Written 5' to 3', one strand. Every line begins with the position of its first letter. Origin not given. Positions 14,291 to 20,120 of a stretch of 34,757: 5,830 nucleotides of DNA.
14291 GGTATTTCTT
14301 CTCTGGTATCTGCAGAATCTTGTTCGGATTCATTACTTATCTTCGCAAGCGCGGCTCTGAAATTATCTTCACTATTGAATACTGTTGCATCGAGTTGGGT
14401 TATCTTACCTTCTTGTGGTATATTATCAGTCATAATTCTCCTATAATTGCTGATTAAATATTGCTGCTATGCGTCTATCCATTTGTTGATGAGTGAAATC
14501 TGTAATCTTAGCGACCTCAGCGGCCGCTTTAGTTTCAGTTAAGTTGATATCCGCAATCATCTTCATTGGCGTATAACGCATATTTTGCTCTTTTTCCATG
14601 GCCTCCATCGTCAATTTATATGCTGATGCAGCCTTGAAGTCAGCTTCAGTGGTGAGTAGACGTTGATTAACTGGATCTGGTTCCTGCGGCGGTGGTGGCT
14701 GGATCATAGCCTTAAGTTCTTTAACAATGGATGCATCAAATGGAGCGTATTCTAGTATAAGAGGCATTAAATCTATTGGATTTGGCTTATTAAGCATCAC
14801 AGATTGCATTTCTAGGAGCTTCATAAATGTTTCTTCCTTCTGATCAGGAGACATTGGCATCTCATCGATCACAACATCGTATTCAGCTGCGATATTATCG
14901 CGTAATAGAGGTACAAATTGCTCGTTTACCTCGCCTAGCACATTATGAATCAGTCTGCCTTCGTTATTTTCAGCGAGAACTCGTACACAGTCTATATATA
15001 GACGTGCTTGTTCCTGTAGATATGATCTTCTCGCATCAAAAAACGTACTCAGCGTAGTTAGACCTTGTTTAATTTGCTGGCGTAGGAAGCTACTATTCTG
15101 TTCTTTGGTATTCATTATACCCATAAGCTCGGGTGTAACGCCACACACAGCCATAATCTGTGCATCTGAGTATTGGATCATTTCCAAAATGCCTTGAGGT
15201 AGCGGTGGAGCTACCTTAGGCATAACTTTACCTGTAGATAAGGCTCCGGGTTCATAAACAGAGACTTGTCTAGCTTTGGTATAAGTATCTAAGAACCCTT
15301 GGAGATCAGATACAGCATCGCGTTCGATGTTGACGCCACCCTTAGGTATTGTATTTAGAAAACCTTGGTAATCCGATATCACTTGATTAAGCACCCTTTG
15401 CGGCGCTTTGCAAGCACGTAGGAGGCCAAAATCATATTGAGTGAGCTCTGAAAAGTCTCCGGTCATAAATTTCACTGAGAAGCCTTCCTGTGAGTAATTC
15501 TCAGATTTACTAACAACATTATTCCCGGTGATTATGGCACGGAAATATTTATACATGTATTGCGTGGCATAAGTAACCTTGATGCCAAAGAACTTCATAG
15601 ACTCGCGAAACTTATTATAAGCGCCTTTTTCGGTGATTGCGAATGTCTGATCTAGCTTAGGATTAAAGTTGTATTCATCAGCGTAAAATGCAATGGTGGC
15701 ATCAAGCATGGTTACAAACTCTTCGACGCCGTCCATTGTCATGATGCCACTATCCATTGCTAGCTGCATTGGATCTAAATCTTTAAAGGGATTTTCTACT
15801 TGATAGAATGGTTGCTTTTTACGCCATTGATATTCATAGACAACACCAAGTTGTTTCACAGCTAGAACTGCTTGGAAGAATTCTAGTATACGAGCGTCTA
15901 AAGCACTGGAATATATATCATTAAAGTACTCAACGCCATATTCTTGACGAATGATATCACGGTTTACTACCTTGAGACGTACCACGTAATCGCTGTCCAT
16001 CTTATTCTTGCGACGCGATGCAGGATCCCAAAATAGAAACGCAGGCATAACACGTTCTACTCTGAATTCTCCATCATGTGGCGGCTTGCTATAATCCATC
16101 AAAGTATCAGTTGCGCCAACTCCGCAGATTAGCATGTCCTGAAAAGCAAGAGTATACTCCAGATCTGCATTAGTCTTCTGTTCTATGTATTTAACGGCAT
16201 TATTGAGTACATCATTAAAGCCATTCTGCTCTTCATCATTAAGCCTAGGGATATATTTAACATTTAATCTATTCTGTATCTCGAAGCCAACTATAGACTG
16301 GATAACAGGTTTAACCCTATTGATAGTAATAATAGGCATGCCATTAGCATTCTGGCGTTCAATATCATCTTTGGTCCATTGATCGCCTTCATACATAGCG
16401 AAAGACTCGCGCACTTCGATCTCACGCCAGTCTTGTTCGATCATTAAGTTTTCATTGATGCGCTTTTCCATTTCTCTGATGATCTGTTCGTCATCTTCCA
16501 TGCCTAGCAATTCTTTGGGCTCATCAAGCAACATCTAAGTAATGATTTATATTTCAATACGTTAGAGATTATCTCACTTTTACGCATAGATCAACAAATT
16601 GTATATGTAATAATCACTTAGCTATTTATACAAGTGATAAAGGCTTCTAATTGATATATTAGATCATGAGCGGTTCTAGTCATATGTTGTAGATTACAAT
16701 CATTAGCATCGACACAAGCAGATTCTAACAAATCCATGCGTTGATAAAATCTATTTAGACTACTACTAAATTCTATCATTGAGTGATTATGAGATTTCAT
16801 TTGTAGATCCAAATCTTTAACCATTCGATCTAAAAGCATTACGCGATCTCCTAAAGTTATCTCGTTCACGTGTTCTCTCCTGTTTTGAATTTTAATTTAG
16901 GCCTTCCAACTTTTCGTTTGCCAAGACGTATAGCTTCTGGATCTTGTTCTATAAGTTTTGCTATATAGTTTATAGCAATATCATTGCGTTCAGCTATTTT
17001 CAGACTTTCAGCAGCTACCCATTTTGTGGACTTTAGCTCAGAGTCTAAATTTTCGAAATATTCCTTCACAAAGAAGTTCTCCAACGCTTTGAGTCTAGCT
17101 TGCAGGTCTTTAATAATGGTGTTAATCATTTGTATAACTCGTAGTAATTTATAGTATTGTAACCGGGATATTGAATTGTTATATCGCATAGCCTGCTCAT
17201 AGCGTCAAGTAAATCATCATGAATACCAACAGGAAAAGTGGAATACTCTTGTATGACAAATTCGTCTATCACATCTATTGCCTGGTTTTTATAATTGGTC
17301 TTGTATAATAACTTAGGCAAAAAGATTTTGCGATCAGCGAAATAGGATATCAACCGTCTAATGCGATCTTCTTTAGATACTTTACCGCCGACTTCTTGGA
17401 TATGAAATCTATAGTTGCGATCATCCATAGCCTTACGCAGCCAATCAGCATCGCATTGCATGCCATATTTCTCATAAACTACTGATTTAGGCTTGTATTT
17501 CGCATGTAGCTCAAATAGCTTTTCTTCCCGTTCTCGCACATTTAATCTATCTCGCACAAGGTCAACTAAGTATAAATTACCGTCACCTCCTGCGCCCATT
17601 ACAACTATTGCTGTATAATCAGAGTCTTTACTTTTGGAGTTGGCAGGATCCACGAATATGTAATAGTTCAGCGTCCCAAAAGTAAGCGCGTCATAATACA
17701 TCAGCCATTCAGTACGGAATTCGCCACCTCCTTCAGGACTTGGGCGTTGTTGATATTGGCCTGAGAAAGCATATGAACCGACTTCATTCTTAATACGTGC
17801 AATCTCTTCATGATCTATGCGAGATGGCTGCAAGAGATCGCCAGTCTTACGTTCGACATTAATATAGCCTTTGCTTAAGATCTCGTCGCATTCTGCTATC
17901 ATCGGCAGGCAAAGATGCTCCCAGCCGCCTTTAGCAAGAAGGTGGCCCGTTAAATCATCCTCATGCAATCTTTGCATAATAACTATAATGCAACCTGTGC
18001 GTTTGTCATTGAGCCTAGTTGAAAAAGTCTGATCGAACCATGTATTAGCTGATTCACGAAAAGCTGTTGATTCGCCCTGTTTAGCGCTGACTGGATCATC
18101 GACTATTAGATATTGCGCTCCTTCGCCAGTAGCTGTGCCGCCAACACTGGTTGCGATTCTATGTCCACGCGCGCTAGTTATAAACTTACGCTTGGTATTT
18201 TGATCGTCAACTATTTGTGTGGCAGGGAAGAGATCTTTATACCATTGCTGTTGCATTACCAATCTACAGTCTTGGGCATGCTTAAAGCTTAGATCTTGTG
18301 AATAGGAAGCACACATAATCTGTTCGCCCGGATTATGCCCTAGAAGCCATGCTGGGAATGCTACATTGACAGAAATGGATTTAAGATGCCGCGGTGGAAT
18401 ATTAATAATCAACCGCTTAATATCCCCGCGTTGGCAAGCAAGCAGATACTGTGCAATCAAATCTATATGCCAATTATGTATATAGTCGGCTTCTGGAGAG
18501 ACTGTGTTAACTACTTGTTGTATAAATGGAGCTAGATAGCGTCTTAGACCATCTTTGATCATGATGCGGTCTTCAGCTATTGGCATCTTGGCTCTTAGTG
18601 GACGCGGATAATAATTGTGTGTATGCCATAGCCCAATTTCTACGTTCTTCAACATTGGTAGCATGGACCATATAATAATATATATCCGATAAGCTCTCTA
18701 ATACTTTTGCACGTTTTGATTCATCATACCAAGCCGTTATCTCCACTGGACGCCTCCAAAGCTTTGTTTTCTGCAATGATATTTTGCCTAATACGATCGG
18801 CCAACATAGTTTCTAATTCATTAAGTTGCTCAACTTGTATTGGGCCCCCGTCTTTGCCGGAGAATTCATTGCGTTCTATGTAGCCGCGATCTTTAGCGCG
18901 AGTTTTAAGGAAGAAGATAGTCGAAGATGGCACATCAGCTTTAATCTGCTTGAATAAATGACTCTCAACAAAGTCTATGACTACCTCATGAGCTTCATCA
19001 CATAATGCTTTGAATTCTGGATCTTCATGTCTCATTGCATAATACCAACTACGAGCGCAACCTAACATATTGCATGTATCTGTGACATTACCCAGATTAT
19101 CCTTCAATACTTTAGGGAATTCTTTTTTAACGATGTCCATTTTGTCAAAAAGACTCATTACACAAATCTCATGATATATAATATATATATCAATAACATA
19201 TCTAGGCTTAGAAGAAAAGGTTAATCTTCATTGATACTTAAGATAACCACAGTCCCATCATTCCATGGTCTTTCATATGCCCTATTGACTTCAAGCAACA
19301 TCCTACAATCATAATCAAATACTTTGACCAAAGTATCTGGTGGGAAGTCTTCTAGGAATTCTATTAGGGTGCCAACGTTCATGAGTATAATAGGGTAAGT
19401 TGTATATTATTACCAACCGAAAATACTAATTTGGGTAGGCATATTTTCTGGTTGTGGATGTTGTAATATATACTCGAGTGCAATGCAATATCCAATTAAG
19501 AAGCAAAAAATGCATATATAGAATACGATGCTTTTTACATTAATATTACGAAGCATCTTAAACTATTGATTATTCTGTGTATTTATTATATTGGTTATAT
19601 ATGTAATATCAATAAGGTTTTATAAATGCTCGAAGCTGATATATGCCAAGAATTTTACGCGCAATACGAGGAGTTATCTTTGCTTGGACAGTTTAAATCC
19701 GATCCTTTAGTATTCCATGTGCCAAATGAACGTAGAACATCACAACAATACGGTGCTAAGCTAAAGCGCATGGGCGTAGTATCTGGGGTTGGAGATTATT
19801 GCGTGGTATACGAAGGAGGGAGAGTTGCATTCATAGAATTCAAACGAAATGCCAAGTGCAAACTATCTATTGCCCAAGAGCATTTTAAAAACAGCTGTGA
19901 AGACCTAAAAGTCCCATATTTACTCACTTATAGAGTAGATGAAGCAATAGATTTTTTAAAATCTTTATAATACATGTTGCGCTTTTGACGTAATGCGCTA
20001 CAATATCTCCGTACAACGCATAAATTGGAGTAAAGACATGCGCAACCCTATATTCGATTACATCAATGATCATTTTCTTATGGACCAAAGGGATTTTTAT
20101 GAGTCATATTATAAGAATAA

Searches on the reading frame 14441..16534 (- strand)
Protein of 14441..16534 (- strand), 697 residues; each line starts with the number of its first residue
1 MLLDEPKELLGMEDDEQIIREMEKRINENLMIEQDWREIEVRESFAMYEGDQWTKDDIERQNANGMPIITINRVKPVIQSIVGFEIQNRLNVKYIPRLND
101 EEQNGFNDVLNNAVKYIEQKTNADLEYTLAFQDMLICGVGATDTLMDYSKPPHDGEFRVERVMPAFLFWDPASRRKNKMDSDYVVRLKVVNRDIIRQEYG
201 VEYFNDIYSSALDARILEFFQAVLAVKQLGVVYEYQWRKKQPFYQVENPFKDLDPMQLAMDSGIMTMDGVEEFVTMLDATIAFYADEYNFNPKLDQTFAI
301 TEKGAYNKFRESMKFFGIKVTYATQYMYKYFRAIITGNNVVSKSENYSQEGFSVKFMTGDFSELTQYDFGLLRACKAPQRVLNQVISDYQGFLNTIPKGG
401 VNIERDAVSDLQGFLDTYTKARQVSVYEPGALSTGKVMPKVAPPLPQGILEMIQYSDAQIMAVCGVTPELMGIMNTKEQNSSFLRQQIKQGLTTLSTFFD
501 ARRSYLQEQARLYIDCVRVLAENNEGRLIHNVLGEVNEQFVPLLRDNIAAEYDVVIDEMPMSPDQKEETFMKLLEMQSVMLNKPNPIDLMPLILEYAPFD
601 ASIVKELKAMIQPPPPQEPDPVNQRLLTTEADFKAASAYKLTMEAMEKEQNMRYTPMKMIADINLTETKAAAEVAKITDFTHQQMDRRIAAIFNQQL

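Call 23: search_protein_families(library=phrogs, proteins=[window:14441-16534:-], max_evalue=0.001)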
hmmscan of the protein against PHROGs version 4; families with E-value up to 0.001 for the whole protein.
window:14441-16534:- (697 aa): 5 families
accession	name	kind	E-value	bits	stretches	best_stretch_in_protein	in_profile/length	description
phrog_156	-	head and packaging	1.3e-66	226.4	1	13-678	6-634/681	portal protein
phrog_18470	-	head and packaging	2.6e-09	37.6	1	33-196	35-195/232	portal protein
phrog_14911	-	unknown function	3.4e-07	30.6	1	27-201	15-192/404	-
phrog_1216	-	head and packaging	1.7e-06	27.9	1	427-683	416-648/714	portal protein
phrog_32380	-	unknown function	0.00035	21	1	40-187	23-167/287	-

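Call 76: search_dna_similar(query=window:14441-16534:-, collection=plasmids, mode=protein, max_rows=10)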
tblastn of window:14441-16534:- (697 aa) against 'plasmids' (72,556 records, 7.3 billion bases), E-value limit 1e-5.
Records with a match: 2; places in all: 2; records where one place covers at least 80% of the query: 1.
Best place of each record, by identity: <60% 2.
By first word of the organism name: Pseudochrobactrum 1; Caedibacter 1.
By predicted mobility (MOB-suite, as given by PLSDB): non-mobilizable 2.
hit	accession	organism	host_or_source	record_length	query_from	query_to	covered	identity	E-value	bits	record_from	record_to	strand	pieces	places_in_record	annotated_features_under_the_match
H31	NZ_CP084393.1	Pseudochrobactrum sp. XF203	pure culture,Dongxiang wild rice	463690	14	586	82%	24.3%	7e-42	172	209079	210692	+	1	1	phage portal protein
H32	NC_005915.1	Caedibacter taeniospiralis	Paramecium tetraurelia strain 298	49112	43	191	21%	26.7%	1e-10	72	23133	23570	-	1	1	hypothetical protein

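Call 77: search_dna_similar(query=window:14441-16534:-, collection=phages, mode=protein, max_rows=15)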
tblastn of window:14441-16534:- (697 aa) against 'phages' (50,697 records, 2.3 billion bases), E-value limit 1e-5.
Records with a match: 120; places in all: 120; records where one place covers at least 80% of the query: 3.
Best place of each record, by identity: <60% 120.
By first word of the organism name: Vibrio 100; Pseudomonas 6; Caudoviricetes 4; Microcystis 3; Rhodoferax 2; Rhizobium 1; Paracoccus 1; Bacteriophage 1; Megaira 1; EBPR 1.
By host as written in the record: - 107; Microcystis wesenbergii 2; Rhodoferax sp. IMCC26218 2; Pseudomonas aeruginosa 2; Rhizobium etli Y1_10 1; Paracoccus marcusii strain KR4M-18 1; Microcystis aeruginosa 1; Candidatus Megaira polyxenophila 1; and 3 more.
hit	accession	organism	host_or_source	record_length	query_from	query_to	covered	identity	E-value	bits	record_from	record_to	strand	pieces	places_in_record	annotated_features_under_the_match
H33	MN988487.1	Rhizobium phage RHph_Y1_10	Rhizobium etli Y1_10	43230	18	608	85%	28.8%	4e-53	204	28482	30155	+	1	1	portal protein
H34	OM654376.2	Paracoccus phage vB_PmaP_KLEP18-1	Paracoccus marcusii strain KR4M-18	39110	21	683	78%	29.3%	7e-30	231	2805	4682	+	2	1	portal protein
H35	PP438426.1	Microcystis phage Mae-JY35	Microcystis aeruginosa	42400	36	610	82%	27.3%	2e-53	206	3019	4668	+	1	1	portal protein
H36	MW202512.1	Caudoviricetes sp.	Manatee Spring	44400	24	608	84%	25.5%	4e-45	180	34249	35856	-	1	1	portal protein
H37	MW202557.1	Caudoviricetes sp.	Manatee Spring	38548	14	203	27%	25.0%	5e-6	56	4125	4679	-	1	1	phage P22 like portal protein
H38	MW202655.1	Bacteriophage sp.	Manatee Spring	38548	14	203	27%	25.0%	5e-6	56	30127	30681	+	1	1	phage P22 like portal protein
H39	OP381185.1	Megaira polyxenophila phage MAnkyphage_25.80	Candidatus Megaira polyxenophila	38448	29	207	26%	26.4%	1e-8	65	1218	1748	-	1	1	portal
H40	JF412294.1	EBPR podovirus 1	-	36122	15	199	27%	25.1%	4e-8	63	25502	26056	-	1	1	gp37: portal protein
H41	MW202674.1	Caudoviricetes sp.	Manatee Spring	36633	40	199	23%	27.9%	3e-7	61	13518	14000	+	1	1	phage P22 like portal protein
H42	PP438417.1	Microcystis phage Mwe-JY25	Microcystis wesenbergii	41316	369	507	20%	30.9%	6e-6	56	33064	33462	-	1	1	hypothetical protein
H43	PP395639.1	Microcystis phage Mwe-JY07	Microcystis wesenbergii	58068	369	507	20%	30.9%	6e-6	56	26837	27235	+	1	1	hypothetical protein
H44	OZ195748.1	Vibrio phage K249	Seawater and oysters mix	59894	15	193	26%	23.4%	4e-6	57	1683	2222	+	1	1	portal protein | hypothetical protein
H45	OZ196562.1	Vibrio phage K248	Seawater and oysters mix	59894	15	193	26%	23.4%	4e-6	57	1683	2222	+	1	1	portal protein | hypothetical protein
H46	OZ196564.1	Vibrio phage K250 g1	Seawater and oysters mix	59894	15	193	26%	23.4%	4e-6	57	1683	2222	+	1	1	portal protein | hypothetical protein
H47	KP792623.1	Rhodoferax phage P26218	Rhodoferax sp. IMCC26218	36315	13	185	25%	24.0%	2e-6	58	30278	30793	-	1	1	portal protein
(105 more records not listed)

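Call 90: find_homologous_proteins(query=window:14441-16531:-, max_evalue=1e-30)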
Query window:14441-16531:- (696 aa): 86 proteins with E <= 1e-30 among 6553 candidates.
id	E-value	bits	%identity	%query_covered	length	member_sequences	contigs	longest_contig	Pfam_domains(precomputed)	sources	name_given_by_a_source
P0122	0.0e+0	1436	89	100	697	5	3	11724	PF16510.13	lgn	-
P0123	0.0e+0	1349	83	100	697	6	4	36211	PF16510.13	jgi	jgi:hypothetical protein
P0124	0.0e+0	1344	83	100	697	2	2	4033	PF16510.13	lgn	-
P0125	0.0e+0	1300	80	100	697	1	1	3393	PF16510.13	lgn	-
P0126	0.0e+0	1294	80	100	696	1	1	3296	PF16510.13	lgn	-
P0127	0.0e+0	1291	80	100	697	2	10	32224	PF16510.13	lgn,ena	-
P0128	0.0e+0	1277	79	100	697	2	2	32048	PF16510.13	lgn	-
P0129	0.0e+0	1270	78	100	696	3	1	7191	PF23899.2,PF16510.13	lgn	-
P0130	0.0e+0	1222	75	99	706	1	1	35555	PF16510.13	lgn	-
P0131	0.0e+0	1214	76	99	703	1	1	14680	PF23899.2,PF16510.13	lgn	-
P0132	0.0e+0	1213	74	99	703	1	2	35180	PF16510.13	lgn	-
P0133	0.0e+0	1209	75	99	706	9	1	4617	PF16510.13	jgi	jgi:hypothetical protein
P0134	0.0e+0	1204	96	79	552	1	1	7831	PF16510.13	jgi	jgi:hypothetical protein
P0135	0.0e+0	1198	73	99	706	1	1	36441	PF16510.13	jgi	jgi:hypothetical protein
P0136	0.0e+0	1192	73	99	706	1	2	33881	PF16510.13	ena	-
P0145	1.5e-259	881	56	98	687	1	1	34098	PF16510.13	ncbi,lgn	-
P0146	7.5e-258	875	57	96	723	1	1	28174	PF16510.13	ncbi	-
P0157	3.0e-243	827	54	96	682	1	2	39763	PF16510.13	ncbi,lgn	-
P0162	2.8e-238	811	52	99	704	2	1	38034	PF16510.13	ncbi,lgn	-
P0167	3.2e-233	794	51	98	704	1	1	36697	PF16510.13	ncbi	-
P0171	2.1e-229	781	50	99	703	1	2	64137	PF16510.13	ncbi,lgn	-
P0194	1.5e-171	590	44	91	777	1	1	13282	PF16510.13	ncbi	-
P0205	2.4e-110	388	33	98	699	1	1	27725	PF16510.13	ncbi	-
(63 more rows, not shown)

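Call 91: list_cluster_members(proteins=[P0145, P0146, P0157, P0162, P0167, P0171, P0194, P0205])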
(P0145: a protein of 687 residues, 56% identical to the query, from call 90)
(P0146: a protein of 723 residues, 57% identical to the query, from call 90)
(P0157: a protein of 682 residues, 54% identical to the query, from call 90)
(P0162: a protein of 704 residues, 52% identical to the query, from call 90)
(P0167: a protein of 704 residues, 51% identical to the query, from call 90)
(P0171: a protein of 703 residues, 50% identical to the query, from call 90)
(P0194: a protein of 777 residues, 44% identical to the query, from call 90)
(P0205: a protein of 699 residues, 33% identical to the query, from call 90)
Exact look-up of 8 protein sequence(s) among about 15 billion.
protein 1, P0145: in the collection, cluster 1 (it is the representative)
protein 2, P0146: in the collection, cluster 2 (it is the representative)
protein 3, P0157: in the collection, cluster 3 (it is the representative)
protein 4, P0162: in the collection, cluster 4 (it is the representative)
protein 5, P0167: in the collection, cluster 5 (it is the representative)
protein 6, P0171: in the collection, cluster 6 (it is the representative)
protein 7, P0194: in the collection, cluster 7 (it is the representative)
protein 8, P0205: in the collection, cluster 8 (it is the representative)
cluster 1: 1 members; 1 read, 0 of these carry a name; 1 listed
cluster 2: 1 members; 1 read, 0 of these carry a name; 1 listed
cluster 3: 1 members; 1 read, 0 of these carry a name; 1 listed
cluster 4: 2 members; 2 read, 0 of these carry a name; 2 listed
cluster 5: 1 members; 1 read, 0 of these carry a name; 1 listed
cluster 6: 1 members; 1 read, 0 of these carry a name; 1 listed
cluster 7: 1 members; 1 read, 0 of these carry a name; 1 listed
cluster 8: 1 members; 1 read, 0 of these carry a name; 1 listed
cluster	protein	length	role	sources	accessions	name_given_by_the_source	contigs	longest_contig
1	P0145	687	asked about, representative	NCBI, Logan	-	-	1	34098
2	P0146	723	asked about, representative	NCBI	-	-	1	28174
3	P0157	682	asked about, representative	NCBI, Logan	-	-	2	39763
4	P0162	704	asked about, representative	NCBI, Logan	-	-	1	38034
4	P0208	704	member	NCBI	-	-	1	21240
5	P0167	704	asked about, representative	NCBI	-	-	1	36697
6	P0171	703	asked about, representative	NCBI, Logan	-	-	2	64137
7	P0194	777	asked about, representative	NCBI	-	-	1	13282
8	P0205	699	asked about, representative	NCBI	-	-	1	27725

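Call 92: find_encoding_contigs(protein=P0171, flank=10000, max_places=2)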
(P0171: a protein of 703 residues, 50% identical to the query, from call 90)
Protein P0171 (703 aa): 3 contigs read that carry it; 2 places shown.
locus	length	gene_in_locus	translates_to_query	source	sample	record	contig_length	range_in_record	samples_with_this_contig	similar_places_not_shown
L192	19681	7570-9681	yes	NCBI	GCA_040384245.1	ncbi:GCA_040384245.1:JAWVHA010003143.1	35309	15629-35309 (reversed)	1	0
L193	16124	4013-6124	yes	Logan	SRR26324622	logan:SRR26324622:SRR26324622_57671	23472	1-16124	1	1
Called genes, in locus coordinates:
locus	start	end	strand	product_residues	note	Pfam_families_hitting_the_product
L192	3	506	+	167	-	?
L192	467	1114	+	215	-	-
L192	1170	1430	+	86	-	-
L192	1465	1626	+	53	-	-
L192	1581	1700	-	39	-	-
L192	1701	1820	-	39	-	-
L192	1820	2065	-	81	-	-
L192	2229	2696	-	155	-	-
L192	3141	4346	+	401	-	PF03602:Cons_hypoth95 (faint), PF01555:N6_N4_Mtase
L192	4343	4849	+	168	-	-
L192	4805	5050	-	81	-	-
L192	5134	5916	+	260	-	PF10263:SprT-like (weak), PF01863:YgjP-like (weak)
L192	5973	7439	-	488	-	-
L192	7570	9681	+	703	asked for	PF16510:P22_portal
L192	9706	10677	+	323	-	-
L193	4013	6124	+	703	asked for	PF16510:P22_portal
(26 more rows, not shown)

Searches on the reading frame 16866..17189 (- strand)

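Call 54: search_protein_families(library=pfam, proteins=[window:16866-17189:-], max_evalue=0.01)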
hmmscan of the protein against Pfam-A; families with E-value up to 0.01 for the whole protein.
window:16866-17189:- (107 aa): 1 family
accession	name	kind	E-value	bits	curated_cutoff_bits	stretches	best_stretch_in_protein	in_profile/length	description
PF00517.22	GP41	-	0.0068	16.8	29.6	1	8-41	17-51/197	Retroviral envelope protein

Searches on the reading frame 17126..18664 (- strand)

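Call 23: search_protein_families(library=phrogs, proteins=[window:17126-18664:-], max_evalue=0.001)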
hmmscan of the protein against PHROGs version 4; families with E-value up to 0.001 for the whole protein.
window:17126-18664:- (512 aa): 6 families
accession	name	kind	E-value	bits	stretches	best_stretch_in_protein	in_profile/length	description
phrog_38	-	head and packaging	8.5e-102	343.1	1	40-502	269-709/760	terminase large subunit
phrog_4758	-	head and packaging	4.5e-54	184.3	1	60-246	35-221/243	terminase large subunit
phrog_5573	-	head and packaging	2.9e-26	93.4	1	245-496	9-234/250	terminase large subunit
phrog_30251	-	head and packaging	2e-20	73.6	1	81-244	54-223/799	terminase large subunit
phrog_979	-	head and packaging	8.8e-14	52.1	1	310-491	410-594/642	terminase large subunit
phrog_20726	-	unknown function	1e-06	29.5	1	332-401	1-73/199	-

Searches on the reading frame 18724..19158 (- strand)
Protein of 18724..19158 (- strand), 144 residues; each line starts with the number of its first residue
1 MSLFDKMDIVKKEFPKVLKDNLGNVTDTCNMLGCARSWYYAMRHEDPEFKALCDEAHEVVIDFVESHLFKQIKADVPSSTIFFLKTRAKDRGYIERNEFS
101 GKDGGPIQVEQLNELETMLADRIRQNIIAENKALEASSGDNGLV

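Call 23: search_protein_families(library=phrogs, proteins=[window:18724-19158:-], max_evalue=0.001)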
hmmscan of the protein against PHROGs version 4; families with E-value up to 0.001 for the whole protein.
window:18724-19158:- (144 aa): 2 families
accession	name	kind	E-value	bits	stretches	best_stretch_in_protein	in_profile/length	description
phrog_309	-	head and packaging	4.4e-09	37.7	1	29-136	163-299/319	terminase small subunit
phrog_4044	-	head and packaging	2.4e-05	24.9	1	21-70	38-87/180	terminase small subunit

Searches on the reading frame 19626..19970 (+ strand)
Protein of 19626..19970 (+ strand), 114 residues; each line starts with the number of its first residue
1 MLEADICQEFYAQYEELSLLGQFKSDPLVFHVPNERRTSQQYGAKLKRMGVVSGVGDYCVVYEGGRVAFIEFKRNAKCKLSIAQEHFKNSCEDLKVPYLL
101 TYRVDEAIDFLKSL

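Call 23: search_protein_families(library=phrogs, proteins=[window:19626-19970:+], max_evalue=0.001)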
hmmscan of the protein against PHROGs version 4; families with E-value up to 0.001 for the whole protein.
window:19626-19970:+ (114 aa): 2 families
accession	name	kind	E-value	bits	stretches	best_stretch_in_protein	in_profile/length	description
phrog_824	-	unknown function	1.2e-18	69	1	11-113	74-173/265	-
phrog_93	-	DNA, RNA and nucleotide metabolism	3.2e-05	23.8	1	51-113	379-440/613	endonuclease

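Call 54: search_protein_families(library=pfam, proteins=[window:19626-19970:+], max_evalue=0.01)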
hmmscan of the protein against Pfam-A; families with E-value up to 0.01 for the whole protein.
window:19626-19970:+ (114 aa): 0 families
